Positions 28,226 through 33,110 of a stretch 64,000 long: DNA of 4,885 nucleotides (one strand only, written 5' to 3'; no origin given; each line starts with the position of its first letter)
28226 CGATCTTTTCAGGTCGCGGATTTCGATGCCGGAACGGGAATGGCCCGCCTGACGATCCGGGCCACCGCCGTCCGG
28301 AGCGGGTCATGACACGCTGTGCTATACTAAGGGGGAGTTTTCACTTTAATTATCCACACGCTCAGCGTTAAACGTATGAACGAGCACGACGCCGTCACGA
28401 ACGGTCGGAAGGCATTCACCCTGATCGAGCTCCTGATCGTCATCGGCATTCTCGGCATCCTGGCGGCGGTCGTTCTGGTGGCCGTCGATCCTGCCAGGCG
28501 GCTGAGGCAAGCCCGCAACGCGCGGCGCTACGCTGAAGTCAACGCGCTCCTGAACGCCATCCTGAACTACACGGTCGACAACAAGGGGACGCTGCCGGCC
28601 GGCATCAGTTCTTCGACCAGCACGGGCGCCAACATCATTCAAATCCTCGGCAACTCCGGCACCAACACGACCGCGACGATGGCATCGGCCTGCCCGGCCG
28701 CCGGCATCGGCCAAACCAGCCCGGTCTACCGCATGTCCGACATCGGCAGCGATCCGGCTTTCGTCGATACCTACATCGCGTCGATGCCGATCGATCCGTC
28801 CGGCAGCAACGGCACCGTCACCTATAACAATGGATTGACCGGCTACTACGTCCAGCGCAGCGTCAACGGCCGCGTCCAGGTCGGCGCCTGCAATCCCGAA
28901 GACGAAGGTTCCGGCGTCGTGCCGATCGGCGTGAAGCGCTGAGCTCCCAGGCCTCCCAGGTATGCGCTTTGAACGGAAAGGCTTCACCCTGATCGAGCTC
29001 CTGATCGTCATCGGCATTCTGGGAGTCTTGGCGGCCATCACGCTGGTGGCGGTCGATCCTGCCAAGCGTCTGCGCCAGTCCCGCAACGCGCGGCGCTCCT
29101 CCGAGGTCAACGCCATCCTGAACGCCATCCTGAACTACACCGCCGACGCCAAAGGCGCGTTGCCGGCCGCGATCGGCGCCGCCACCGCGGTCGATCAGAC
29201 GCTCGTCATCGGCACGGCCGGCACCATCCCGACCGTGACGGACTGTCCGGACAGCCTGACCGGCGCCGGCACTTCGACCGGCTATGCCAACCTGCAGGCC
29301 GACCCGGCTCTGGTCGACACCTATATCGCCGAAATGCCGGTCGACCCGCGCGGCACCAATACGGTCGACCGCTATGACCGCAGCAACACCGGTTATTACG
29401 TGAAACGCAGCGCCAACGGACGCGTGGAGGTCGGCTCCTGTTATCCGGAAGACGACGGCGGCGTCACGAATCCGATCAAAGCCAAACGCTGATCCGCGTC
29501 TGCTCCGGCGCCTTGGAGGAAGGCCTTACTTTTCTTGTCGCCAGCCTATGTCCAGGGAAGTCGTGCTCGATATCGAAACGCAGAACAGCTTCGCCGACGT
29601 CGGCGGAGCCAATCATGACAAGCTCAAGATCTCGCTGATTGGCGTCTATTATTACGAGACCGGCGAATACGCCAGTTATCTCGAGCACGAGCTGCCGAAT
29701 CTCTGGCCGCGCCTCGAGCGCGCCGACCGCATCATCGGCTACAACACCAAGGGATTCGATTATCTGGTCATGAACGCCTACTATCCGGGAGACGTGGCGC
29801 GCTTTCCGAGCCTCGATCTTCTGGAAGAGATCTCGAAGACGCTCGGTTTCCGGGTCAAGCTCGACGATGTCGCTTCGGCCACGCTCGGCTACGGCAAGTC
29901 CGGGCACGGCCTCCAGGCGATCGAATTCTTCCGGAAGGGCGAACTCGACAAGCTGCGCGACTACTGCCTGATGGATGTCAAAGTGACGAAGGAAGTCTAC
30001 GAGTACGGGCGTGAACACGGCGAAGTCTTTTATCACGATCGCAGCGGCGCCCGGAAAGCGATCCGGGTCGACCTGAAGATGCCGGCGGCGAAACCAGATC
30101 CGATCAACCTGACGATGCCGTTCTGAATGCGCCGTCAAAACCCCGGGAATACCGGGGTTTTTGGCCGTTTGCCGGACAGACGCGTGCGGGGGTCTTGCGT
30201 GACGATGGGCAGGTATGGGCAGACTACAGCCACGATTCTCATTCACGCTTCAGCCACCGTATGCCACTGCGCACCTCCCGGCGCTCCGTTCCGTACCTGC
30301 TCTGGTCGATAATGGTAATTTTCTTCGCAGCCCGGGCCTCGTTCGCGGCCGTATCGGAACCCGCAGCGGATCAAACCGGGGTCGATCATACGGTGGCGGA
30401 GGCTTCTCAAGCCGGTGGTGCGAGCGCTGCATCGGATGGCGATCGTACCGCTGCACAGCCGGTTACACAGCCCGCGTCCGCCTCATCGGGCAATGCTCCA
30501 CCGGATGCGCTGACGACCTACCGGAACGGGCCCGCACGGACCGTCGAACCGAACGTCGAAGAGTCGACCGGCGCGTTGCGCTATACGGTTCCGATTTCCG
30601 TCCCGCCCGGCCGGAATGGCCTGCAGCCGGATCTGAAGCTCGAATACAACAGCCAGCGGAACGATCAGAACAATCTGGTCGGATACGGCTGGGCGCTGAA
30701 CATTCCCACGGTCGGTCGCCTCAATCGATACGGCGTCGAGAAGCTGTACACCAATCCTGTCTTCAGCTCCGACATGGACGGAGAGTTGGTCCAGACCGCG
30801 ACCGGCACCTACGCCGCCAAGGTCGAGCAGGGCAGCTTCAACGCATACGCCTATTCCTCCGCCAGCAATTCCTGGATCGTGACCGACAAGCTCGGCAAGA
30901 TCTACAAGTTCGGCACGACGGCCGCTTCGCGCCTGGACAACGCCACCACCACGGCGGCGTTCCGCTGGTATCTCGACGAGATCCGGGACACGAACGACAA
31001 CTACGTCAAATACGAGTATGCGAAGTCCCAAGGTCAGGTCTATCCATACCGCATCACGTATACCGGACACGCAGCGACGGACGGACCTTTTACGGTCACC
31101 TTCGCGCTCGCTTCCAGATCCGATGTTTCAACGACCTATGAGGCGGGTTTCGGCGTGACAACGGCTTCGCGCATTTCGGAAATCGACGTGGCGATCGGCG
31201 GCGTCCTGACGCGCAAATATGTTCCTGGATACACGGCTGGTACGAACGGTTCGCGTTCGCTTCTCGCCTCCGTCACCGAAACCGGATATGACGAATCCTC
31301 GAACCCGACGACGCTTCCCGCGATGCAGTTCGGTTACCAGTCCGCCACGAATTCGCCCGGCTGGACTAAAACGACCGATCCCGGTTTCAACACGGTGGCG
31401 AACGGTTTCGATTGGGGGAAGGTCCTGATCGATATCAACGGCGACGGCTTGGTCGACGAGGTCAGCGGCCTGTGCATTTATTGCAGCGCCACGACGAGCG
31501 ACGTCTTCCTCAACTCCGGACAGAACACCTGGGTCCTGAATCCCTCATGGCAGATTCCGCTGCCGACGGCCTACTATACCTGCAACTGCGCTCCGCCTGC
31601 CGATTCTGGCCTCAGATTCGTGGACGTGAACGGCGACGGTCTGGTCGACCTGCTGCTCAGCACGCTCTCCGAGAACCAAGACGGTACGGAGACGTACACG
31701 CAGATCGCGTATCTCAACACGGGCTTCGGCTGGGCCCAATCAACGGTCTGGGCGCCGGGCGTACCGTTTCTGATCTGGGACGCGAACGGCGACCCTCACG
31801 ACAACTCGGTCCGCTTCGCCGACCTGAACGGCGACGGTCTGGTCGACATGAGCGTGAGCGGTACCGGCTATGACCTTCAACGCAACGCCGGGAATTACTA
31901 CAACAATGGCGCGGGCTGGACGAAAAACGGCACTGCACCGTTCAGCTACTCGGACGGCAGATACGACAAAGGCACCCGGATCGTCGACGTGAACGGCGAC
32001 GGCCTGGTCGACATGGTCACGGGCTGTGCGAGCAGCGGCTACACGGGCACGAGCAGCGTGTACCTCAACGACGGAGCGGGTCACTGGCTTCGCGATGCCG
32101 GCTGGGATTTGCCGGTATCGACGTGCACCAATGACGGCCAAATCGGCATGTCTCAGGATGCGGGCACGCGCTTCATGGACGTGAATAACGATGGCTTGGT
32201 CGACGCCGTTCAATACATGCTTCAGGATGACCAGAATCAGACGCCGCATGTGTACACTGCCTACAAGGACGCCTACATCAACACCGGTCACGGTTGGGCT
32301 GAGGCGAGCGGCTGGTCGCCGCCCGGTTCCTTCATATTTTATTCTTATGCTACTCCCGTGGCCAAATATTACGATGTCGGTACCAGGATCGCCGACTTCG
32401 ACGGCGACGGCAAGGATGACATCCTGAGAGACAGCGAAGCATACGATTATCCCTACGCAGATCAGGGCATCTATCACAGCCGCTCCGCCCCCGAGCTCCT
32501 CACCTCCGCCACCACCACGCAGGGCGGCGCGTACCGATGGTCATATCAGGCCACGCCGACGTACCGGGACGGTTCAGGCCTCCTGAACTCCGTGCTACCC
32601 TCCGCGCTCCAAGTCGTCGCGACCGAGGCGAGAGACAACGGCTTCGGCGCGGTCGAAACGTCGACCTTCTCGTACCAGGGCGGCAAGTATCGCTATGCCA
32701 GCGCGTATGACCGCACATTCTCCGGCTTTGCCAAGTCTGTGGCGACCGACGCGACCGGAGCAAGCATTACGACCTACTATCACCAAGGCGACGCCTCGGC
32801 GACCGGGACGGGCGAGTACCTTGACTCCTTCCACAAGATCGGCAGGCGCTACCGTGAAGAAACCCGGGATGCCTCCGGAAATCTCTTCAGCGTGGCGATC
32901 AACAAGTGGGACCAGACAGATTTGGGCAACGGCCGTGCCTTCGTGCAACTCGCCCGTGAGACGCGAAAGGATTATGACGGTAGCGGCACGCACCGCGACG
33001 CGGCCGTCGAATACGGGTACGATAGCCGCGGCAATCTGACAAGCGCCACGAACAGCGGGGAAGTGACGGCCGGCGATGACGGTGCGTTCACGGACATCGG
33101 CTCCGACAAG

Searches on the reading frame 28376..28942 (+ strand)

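Call 14: search_protein_families(library=pfam, proteins=[window:28376-28942:+], max_evalue=0.001)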
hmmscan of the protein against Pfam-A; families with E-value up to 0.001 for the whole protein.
window:28376-28942:+ (188 aa): 1 family
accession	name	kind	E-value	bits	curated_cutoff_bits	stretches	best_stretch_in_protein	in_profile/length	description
PF07963.17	N_methyl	-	1.9e-07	30.8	21.2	1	9-34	2-27/27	Prokaryotic N-terminal methylation motif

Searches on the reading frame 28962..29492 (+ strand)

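Call 14: search_protein_families(library=pfam, proteins=[window:28962-29492:+], max_evalue=0.001)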
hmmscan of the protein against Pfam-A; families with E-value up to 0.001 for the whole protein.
window:28962-29492:+ (176 aa): 1 family
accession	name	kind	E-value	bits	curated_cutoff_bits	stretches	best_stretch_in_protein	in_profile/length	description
PF07963.17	N_methyl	-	2.9e-08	33.4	21.2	1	5-27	4-26/27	Prokaryotic N-terminal methylation motif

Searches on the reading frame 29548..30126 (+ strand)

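Call 14: search_protein_families(library=pfam, proteins=[window:29548-30126:+], max_evalue=0.001)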
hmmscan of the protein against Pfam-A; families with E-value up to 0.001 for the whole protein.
window:29548-30126:+ (192 aa): 2 families
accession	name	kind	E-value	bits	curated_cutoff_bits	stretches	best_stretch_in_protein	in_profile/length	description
PF10108.15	DNA_pol_B_exo2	-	1.6e-07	31.7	24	1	88-151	105-170/213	Predicted 3'-5' exonuclease related to the exonuclease domain of PolB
PF13482.12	RNase_H_2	-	5.2e-07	30.2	22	1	7-152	3-162/165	RNase_H superfamily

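Call 37: search_protein_families(library=ncbifam, proteins=[window:29548-30126:+], max_evalue=0.01)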
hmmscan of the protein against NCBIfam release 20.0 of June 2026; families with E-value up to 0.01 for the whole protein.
window:29548-30126:+ (192 aa): 0 families

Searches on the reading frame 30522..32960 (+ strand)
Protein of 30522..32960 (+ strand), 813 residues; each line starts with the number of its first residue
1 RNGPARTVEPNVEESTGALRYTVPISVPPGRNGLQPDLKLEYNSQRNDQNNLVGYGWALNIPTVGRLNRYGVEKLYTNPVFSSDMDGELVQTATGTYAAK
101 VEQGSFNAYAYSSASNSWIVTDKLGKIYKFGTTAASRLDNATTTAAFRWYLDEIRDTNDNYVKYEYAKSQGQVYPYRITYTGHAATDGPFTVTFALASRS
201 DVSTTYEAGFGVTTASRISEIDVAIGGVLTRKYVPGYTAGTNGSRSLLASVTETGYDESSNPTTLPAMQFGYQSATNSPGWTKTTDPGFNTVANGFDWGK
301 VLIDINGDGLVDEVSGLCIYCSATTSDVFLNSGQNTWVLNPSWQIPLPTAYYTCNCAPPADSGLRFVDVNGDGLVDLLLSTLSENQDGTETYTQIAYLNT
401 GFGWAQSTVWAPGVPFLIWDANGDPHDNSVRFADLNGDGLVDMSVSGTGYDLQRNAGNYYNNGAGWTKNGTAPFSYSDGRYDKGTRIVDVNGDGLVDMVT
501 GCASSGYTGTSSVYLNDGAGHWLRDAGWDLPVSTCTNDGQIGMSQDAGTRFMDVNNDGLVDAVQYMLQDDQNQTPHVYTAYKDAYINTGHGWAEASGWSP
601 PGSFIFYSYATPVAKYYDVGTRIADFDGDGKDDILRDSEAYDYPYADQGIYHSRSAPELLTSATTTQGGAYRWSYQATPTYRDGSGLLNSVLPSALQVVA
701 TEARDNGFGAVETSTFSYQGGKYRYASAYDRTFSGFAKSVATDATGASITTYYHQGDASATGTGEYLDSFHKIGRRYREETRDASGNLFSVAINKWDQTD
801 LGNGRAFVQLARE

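Call 60: find_homologous_proteins(query=window:30522-32960:+, max_evalue=1e-10)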
Query window:30522-32960:+ (813 aa): 159 proteins with E <= 1e-10 among 8000 candidates; the best 120 are listed.
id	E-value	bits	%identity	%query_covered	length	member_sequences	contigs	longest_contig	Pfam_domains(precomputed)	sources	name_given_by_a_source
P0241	6.0e-205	701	67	55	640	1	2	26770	PF13517.13,PF03534.19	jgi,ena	-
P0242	1.8e-158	548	40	99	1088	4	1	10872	PF01839.30,PF12256.15,PF13517.13,PF03534.19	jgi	jgi:hypothetical protein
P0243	8.4e-155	535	40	99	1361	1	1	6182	PF01839.30,PF12256.15,PF13517.13,PF03534.19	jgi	jgi:hypothetical protein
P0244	1.4e-150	521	40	98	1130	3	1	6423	PF01839.30,PF12256.15,PF13517.13,PF03534.19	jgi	jgi:Insecticide toxin TcdB middle/N-terminal region/Salmonella virulence plasmid 65kDa B protein/FG-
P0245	1.1e-147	512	40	99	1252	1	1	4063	PF01839.30,PF12256.15,PF20041.6,PF13517.13,PF03534.19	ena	-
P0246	4.2e-146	507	38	100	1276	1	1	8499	PF01839.30,PF20041.6,PF05593.20,PF13517.13,PF03534.19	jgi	jgi:YD repeat-containing protein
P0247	4.3e-142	493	39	99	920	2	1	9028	PF01839.30,PF12256.15,PF13517.13,PF03534.19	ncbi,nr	ncbi:MAG TPA: FG-GAP-like repeat-containing protein, partial [Candidatus Paceibacterota bacterium]|n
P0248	7.4e-141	489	40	98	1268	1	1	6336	PF01839.30,PF20041.6,PF16743.11,PF13517.13,PF03534.19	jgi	jgi:hypothetical protein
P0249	1.5e-140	488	38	100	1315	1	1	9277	PF20041.6,PF05593.20,PF13517.13,PF03534.19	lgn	-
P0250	2.6e-139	484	38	99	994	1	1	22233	PF01839.30,PF12256.15,PF13517.13,PF03534.19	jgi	jgi:hypothetical protein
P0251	4.1e-134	467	37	99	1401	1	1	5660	PF01839.30,PF12256.15,PF05593.20,PF13517.13,PF03534.19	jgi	jgi:YD repeat-containing protein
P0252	1.1e-132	462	39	89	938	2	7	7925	PF01839.30,PF12256.15,PF13517.13,PF03534.19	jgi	jgi:hypothetical protein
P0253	1.6e-130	455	40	99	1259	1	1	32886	PF01839.30,PF20041.6,PF05593.20,PF13517.13,PF03534.19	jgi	jgi:YD repeat-containing protein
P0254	2.8e-124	435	37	98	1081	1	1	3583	PF01839.30,PF12256.15,PF13517.13,PF03534.19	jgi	jgi:hypothetical protein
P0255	1.8e-122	429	39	87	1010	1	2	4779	PF01839.30,PF12256.15,PF13517.13,PF03534.19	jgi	-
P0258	2.8e-118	415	37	98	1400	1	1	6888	PF01839.30,PF12256.15,PF05593.20,PF13517.13,PF03534.19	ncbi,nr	ncbi:VCBS repeat-containing protein, partial [Candidatus Falkowbacteria bacterium]|nr:VCBS repeat-co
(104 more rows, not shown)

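Call 73: predict_structure(alignment_id=A3)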
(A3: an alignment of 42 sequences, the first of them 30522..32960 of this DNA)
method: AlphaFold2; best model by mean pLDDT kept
length: 813 residues; sequences in the alignment: 42
mean_pLDDT: 89.1   pTM: 0.89
mean pLDDT of the five models: 89.1, 87.7, 87.6, 86.7, 86.0
residues with pLDDT >= 90: 555; 70-90: 192; 50-70: 58; < 50: 8
segments of 3 or more residues with pLDDT < 50: 1-7
pLDDT, mean of each block of 10 residues (from residue 1): 39 92 95 93 87 94 96 94 97 97 95 97 97 97 94 97 97 97 94 96 93 96 96 97 92 94 97 76 75 65 91 87 80 88 89 72 93 95 92 95 93 91 88 94 80 77 92 85 91 93 67 89 93 81 83 90 90 73 91 90 84 76 89 77 66 86 94 95 92 93 90 96 92 95 96 92 91 95 96 94 94 79
secondary structure, 60 per line:
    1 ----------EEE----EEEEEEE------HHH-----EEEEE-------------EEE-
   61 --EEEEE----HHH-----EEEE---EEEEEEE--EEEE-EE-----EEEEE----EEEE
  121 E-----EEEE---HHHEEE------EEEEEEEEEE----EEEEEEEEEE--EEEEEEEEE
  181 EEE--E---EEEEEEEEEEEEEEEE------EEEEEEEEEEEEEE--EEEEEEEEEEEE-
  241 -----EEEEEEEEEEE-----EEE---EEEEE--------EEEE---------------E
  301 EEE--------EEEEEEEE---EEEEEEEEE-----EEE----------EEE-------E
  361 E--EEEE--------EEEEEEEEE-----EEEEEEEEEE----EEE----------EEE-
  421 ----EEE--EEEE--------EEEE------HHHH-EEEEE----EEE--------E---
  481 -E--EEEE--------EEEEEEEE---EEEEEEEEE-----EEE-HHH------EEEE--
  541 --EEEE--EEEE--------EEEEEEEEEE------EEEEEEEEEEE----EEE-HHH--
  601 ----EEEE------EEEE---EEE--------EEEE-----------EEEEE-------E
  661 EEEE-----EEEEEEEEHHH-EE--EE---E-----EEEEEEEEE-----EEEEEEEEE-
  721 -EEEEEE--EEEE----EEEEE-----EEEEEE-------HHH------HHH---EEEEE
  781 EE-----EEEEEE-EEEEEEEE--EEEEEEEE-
elements in order (helices of 4 or more, strands of 3 or more residues): E11-13 E18-24 E39-43 E57-59 E63-67 E80-83 E87-93 E96-99 E108-112 E117-121 E127-130 E137-139 E146-155 E160-169 E172-183 E190-205 E212-225 E228-239 E246-256 E262-264 E268-272 E281-284 E300-303 E312-319 E323-331 E337-339 E350-352 E364-367 E376-384 E390-399 E404-406 E417-419 E425-427 E430-433 E442-445 H452-455 E457-461 E466-468 E485-488 E497-504 E508-516 E522-524 E535-538 E543-546 E549-552 E561-570 E577-587 E592-594 E605-608 E615-618 E622-624 E633-636 E648-652 E660-664 E670-677 E697-705 E711-719 E722-727 E730-733 E738-742 E748-753 E776-782 E788-793 E795-802 E805-812
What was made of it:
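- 30522..32960 (+): TcB-like N-terminal module: SpvB domain, six-repeat FG-GAP/VCBS propeller (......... repeats at 31410-32420), TcdB mid-N and the start of the cocoon. AlphaFold model with pLDDT 89 and pTM 0.89 (call 73).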

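Call 75: fold_search(model_id=the predicted structure, library=pdb)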
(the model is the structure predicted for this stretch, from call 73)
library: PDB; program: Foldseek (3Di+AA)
matches with E <= 10: 674; with E <= 0.001: 101
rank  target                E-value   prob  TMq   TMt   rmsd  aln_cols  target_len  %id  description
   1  6l7i_F                5.9e-36  1.00  0.72  0.42   6.0       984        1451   16  Signal substraction of TcdB1-TccC2 and part of TcdA1 (released 2021-03-31)
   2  6h6e_F                1.4e-34  1.00  0.71  0.29   7.5       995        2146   16  PTC3 holotoxin complex from Photorhabdus luminecens in prepore state (TcdA1, TcdB2, TccC3) (released 2018-10-03)
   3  6h6f_F                5.1e-34  1.00  0.72  0.29   5.7       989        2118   17  PTC3 holotoxin complex from Photorhabdus luminiscens - Mutant TcC-D651A (released 2018-10-03)
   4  6suf_F                2.8e-33  1.00  0.69  0.28   6.9      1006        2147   16  Structure of Photorhabdus luminescens Tc holotoxin pore (released 2019-11-06)
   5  6sue_F                2.9e-33  1.00  0.70  0.28   7.0      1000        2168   16  Structure of Photorhabdus luminescens Tc holotoxin pore, Mutation TccC3-D651A (released 2019-11-06)
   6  4igl_A                8.7e-33  1.00  0.68  0.40   6.2      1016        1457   14  Structure of the RHS-repeat containing BC component of the secreted ABC toxin complex from Yersinia entomophaga (released 2013-08-07)
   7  4igl_C                8.7e-33  1.00  0.68  0.40   6.8      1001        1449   15  Structure of the RHS-repeat containing BC component of the secreted ABC toxin complex from Yersinia entomophaga (released 2013-08-07)
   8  5kis_A                1.1e-32  1.00  0.68  0.40   6.3      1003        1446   15  YenB/RHS2 complex (released 2017-08-09)
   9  6sup                  1.0e-31  1.00  0.67  0.28   7.1       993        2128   15  Crystal Structure of TcdB2-TccC3-Cdc42 (released 2019-12-04)
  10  9c4k_P                1.0e-31  1.00  0.68  0.39   8.5       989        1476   16  Yersinia entomophaga holotoxin complex in prepore conformation (released 2025-12-31)
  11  4o9x                  1.7e-31  1.00  0.69  0.29   6.7      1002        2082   15  Crystal Structure of TcdB2-TccC3 (released 2014-02-26)
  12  6h6g                  2.1e-30  1.00  0.69  0.28   7.3       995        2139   15  Crystal Structure of TcdB2-TccC3 without hypervariable C-terminal region (released 2018-10-03)
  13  6suq                  1.4e-29  1.00  0.69  0.28   6.7      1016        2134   15  Crystal Structure of TcdB2-TccC3-TEV (released 2019-12-04)
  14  8fjp_A                6.1e-14  1.00  0.30  0.11  18.8      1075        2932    9  Cryo-EM structure of native mosquito salivary gland surface protein 1 (SGS1) (released 2023-03-01)
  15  7q97_A                2.1e-12  1.00  0.20  0.16  31.2       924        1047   12  Structure of the bacterial type VI secretion system effector RhsA. (released 2021-12-22)
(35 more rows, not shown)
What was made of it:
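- On Tc (ABC) toxin complex: Foldseek to 6l7i_F, 6h6e_F and 4igl_A with E 6e-36 to 9e-33 (call 75).
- The fold is TcB-like, including the propeller that docks onto TcA in Photorhabdus and Yersinia (call 75).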
